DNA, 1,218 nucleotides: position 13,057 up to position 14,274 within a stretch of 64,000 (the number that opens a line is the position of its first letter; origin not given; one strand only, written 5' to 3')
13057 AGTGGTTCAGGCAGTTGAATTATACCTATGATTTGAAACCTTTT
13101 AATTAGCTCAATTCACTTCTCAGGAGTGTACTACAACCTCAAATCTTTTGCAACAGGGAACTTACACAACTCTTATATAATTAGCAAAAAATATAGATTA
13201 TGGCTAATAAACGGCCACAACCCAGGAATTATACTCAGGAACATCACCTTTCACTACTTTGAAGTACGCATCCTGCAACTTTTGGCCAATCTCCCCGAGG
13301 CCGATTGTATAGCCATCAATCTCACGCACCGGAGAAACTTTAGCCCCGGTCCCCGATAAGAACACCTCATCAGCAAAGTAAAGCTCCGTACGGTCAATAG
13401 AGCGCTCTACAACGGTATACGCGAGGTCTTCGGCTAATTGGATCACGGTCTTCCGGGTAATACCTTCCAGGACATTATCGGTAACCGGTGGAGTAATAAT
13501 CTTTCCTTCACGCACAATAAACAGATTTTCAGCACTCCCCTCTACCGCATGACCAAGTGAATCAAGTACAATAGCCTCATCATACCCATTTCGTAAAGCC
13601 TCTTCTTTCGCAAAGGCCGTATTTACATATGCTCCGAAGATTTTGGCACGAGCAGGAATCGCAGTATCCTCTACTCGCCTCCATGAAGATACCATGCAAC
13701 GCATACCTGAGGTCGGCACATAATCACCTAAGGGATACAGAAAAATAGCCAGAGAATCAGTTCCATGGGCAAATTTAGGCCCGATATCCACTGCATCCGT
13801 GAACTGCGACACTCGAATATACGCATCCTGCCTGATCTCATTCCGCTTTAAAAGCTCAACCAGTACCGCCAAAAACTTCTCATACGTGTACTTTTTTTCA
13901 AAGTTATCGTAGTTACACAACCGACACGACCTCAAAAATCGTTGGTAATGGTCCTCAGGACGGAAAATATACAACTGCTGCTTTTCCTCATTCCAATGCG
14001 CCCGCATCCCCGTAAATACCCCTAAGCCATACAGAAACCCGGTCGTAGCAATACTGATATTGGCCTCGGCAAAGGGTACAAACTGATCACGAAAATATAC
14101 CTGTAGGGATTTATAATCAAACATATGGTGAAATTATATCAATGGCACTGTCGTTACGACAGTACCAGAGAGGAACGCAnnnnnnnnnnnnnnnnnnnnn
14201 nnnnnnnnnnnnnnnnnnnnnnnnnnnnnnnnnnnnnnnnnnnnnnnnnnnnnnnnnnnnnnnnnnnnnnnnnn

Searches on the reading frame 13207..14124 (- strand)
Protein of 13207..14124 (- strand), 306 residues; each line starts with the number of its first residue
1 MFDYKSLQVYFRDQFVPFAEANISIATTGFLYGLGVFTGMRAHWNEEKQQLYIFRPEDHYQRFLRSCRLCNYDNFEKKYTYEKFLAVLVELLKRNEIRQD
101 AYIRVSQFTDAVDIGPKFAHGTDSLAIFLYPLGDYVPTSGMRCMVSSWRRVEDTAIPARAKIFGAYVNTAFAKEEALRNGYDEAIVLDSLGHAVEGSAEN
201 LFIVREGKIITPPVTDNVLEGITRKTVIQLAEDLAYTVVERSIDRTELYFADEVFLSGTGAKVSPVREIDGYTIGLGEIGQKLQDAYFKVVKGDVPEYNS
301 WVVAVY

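Call 3: search_protein_families(library=pfam, proteins=[window:13207-14124:-], max_evalue=1)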
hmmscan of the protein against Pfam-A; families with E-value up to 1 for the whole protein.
window:13207-14124:- (306 aa): 1 family
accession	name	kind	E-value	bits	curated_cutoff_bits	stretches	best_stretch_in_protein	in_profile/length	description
PF01063.24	Aminotran_4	-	1.4e-41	143.3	28.5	1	35-269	1-223/223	Amino-transferase class IV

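Call 4: search_protein_families(library=ncbifam, proteins=[window:13207-14124:-], max_evalue=1)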
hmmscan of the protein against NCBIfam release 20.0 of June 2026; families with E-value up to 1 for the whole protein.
window:13207-14124:- (306 aa): 23 families
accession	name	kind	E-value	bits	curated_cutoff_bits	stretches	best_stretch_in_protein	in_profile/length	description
NF005146.0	PRK06606.1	equivalog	9.1e-96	320.4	279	1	6-305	6-306/307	branched-chain amino acid transaminase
TIGR01122.1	ilvE_I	equivalog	5.7e-86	288.4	245.55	1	10-304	1-297/298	branched-chain-amino-acid transaminase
NF006185.0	PRK08320.1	subfamily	8.7e-56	189.2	363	1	7-285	3-274/292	branched-chain amino acid aminotransferase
NF005726.0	PRK07544.1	equivalog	7.5e-52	176.3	396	1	2-293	6-290/295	branched-chain amino acid aminotransferase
NF009126.0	PRK12479.1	equivalog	9.3e-40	136.6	518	1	8-281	5-271/299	branched-chain-amino-acid transaminase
NF009897.0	PRK13357.1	equivalog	4.8e-35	121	307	1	3-305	37-357/358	branched-chain amino acid aminotransferase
NF009896.0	PRK13356.1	equivalog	1.3e-34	119.6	262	1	9-292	10-284/287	branched-chain amino acid aminotransferase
NF005209.0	PRK06680.1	subfamily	2.2e-32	112.1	320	1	9-291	5-281/286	D-amino-acid transaminase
NF005800.0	PRK07650.1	equivalog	1.8e-31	109.5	308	1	9-290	3-275/290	aminodeoxychorismate lyase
TIGR01123.1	ilvE_II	equivalog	1.5e-30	106.3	250.05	1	21-305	12-313/313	branched-chain-amino-acid transaminase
TIGR01121.1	D_amino_aminoT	equivalog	7.5e-29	100.8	277.45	2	170-286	152-270/276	D-amino-acid transaminase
NF004761.0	PRK06092.1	equivalog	3e-20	72.6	260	1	172-286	150-264/268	aminodeoxychorismate lyase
TIGR03461.1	pabC_Proteo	equivalog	1.2e-19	70.6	176.85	1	172-284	148-260/262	aminodeoxychorismate lyase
NF005888.0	PRK07849.1-3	equivalog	4.8e-17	61.8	273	1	29-275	35-275/298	aminodeoxychorismate lyase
NF009066.0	PRK12400.1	equivalog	5.5e-16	58.8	538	1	167-286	156-277/290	D-amino-acid transaminase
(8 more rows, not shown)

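Call 60: find_related_loci(query=window:13207-14124:-, collection=genome_contigs, flank=10000)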
Query window:13207-14124:- (306 aa) in genome_contigs; peptide patterns used: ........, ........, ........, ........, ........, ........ (x = any residue, [..] = any of these).
110 stretches matched a pattern; 45 encode a relative of the query (tblastn E <= 1e-3); 45 distinct loci.
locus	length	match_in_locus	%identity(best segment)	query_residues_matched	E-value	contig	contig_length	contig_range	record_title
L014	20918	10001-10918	83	1-306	0e+0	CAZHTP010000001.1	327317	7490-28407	MAG TPA_asm: uncultured Gammaproteobacteria bacterium isolate SRP192515_co2_50 genome assembly, contig: NODE_8_length_32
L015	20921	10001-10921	61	1-305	1e-126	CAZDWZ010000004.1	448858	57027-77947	MAG TPA_asm: uncultured Bdellovibrionales bacterium isolate SRP302895_co1_124 genome assembly, contig: NODE_20_length_44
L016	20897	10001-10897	53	9-306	3e-97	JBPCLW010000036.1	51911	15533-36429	MAG: Candidatus Dormibacteria bacterium isolate TH_ant_mag_88 S1Ck127_4228127_flag_1_multi_29.9888_len_51911, whole geno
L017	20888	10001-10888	50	10-306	5e-93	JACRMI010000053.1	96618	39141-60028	MAG: Chloroflexi bacterium isolate NC_groundwater_1903_Pr3_S2p5_53_18 SR2-18-S2p5_coassembly_scaffold_108883, whole geno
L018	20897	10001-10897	48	9-306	6e-91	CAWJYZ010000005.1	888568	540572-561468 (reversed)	MAG: uncultured bacterium isolate MFD05502.bin.2.16 genome assembly, contig: contig_18577, whole genome shotgun sequence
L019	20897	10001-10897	47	9-306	1e-88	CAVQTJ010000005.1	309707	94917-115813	MAG: uncultured bacterium isolate MFD09222.bin.3.133 genome assembly, contig: contig_119866, whole genome shotgun sequen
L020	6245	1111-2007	46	9-306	1e-88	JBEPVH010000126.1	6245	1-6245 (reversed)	MAG: bacterium isolate 22E.semibin_refined.006_sub NODE_12888_length_6245_cov_4.611955:0-6245, whole genome shotgun sequ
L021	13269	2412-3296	47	9-302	1e-86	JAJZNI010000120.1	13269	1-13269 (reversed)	MAG: bacterium isolate MAS3.bin89 NODE_9767_length_13269_cov_1.513697, whole genome shotgun sequence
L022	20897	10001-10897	47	9-306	4e-87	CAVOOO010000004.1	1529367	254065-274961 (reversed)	MAG: uncultured Chloroflexia bacterium isolate MFD00082.bin.2.3 genome assembly, contig: contig_1676, whole genome shotg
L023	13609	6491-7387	47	9-306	2e-86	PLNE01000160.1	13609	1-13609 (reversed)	MAG: Candidatus Dormiibacterota bacterium isolate fen_879 73.20120800_E2D.47_contig_26414, whole genome shotgun sequence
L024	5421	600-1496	47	9-306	1e-86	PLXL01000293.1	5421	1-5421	MAG: Candidatus Dormiibacterota bacterium isolate palsa_874 73.20120700_P3D.45_contig_59456, whole genome shotgun sequen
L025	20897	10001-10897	46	9-306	5e-86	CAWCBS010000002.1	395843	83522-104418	MAG: uncultured Chloroflexia bacterium isolate MFD05512.bin.2.117 genome assembly, contig: contig_13307, whole genome sh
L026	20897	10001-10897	46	9-306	5e-86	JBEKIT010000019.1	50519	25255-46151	MAG: Candidatus Dormibacteria bacterium isolate SPRUCE 306 SPRUCE_306_19, whole genome shotgun sequence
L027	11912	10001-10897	46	9-306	4e-85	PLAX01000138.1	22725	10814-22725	MAG: Candidatus Dormiibacterota bacterium isolate bog_852 73.20111000_S2D.15_contig_4816, whole genome shotgun sequence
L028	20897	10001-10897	46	9-306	3e-85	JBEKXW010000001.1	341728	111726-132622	MAG: Candidatus Dormibacteria bacterium isolate SPRUCE 660 SPRUCE_660_1, whole genome shotgun sequence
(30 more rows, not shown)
